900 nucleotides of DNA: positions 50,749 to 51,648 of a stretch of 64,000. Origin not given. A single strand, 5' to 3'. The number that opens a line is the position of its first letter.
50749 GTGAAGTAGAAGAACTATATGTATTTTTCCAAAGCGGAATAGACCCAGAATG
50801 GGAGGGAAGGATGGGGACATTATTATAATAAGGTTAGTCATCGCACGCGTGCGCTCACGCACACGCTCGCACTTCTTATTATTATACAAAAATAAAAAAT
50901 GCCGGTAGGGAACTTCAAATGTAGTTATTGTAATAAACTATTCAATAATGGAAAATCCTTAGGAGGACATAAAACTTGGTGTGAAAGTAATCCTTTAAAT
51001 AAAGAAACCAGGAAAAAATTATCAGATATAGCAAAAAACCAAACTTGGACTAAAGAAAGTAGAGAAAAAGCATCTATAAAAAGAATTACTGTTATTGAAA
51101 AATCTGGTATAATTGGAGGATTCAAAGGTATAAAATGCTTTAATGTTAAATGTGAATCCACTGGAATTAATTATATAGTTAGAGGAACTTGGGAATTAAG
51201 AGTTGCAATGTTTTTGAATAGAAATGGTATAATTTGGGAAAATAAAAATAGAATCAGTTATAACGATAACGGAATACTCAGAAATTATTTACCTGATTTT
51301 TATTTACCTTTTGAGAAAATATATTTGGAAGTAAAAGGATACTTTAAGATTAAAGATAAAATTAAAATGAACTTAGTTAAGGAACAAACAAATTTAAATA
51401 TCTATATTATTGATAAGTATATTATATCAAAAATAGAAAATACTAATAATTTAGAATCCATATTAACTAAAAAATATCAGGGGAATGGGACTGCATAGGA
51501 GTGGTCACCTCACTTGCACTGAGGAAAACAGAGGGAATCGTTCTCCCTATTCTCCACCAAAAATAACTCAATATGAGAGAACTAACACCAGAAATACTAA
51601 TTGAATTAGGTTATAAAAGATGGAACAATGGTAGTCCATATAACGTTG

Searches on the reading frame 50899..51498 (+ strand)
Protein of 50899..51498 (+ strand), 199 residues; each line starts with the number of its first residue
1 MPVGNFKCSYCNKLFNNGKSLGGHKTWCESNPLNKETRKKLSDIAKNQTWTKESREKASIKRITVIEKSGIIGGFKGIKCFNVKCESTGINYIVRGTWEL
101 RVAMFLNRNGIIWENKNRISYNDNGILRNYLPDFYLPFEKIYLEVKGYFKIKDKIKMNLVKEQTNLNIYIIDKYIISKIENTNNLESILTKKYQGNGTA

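Call 95: search_protein_families(library=pfam, proteins=[window:50899-51498:+], max_evalue=0.001)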
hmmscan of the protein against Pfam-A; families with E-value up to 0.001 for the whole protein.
window:50899-51498:+ (199 aa): 2 families
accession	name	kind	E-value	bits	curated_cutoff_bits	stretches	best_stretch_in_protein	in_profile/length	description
PF05367.17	Phage_endo_I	-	4.7e-07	30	29.1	1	93-173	14-95/149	Phage endonuclease I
PF13912.12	zf-C2H2_6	-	8.4e-07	29.3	25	1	6-25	2-21/27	C2H2-type zinc finger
